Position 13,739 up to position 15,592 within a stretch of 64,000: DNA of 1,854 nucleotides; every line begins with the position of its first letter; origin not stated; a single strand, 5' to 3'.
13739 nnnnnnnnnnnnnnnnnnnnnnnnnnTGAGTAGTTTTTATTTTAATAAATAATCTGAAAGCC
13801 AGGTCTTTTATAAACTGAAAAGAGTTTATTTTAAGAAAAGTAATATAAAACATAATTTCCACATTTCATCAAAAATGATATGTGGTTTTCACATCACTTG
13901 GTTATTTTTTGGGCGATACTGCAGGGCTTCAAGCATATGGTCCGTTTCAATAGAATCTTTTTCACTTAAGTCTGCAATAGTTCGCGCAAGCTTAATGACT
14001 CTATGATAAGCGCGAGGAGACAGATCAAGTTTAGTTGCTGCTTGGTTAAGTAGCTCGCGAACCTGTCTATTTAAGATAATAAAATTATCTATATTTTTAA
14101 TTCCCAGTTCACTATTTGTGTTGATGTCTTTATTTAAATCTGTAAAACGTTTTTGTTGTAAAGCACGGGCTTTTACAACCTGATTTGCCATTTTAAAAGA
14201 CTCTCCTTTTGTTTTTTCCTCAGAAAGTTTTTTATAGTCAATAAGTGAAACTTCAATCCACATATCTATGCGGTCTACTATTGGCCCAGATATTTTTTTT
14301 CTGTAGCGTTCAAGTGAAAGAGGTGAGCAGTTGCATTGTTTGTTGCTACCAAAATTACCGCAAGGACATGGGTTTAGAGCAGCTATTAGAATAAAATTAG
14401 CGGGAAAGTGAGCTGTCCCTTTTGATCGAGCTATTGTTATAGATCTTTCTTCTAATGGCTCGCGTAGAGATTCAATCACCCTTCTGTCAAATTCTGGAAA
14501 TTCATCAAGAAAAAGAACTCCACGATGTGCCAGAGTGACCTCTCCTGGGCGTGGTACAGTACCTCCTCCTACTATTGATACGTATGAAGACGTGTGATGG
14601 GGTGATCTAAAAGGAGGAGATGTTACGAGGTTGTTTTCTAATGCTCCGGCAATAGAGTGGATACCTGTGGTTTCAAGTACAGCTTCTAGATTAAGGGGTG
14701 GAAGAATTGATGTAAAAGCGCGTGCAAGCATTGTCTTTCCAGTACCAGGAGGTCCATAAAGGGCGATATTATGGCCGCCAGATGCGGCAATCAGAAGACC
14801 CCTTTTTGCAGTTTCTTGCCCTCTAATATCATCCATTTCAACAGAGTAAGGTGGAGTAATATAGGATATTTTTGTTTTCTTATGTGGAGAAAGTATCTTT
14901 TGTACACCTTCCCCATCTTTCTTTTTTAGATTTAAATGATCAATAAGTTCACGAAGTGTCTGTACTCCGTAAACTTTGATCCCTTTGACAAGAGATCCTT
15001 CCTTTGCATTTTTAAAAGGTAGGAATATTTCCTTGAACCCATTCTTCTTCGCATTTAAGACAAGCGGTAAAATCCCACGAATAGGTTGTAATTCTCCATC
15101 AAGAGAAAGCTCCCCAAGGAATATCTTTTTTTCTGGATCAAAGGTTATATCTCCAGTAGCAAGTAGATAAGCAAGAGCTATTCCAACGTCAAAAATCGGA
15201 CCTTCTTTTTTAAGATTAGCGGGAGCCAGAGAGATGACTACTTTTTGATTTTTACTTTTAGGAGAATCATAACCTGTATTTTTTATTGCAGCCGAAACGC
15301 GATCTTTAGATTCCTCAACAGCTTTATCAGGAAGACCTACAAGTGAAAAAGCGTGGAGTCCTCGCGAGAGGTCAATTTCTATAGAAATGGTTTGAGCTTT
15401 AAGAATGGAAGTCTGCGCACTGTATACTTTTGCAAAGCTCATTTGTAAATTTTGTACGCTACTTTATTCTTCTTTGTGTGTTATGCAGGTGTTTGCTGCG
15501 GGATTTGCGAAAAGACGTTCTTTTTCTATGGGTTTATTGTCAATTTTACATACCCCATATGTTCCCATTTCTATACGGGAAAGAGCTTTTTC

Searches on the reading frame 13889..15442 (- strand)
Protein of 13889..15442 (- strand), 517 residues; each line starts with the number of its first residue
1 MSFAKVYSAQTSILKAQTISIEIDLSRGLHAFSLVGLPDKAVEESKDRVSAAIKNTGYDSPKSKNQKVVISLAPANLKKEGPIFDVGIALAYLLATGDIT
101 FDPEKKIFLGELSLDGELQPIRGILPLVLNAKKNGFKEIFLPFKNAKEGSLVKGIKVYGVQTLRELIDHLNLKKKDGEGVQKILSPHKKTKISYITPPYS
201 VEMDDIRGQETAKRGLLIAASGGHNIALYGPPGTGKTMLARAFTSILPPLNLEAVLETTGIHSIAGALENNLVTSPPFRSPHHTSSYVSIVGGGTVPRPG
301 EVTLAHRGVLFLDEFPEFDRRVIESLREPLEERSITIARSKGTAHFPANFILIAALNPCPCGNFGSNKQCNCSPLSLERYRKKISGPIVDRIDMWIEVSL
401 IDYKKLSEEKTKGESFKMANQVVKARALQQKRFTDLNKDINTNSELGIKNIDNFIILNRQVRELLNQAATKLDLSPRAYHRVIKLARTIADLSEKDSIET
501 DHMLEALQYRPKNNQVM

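Call 17: search_protein_families(library=pfam, proteins=[window:13889-15442:-], max_evalue=0.001)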
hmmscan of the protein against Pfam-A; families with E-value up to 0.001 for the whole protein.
window:13889-15442:- (517 aa): 11 families
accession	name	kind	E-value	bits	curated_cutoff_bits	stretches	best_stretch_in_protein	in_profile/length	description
PF01078.27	Mg_chelatase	-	7.2e-86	287.3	20.3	1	203-404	2-205/207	Magnesium chelatase, subunit ChlI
PF13541.12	ChlI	-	1.4e-39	135.2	27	1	21-145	1-121/121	Subunit ChlI of Mg-chelatase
PF13335.12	Mg_chelatase_C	-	2e-26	92.8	26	1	414-510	3-94/94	Magnesium chelatase, subunit ChlI C-terminal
PF07728.20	AAA_5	-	4.7e-11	43.3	22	1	226-360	2-125/139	AAA domain (dynein-related subfamily)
PF00493.29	MCM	-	4.7e-09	36.1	23.3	1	222-370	56-184/224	MCM P-loop domain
PF05362.19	Lon_C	-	7.4e-08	32.6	21.1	1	44-148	68-175/205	Lon protease (S16) C-terminal proteolytic domain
PF00158.32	Sigma54_activat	-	9.4e-06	25.8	20.2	1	220-356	19-141/168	Sigma-54 interaction domain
PF00004.35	AAA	-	4e-05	24.5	21.2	1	227-246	2-21/131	ATPase family associated with various cellular activities (AAA)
PF13401.12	AAA_22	-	0.00014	22.6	27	1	224-278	6-64/130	AAA domain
PF13191.12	AAA_16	-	0.00031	21.7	32.6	0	220-248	21-49/167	AAA ATPase domain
PF05496.18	RuvB_N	-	0.00037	20.7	27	0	225-243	35-53/159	Holliday junction DNA helicase RuvB P-loop domain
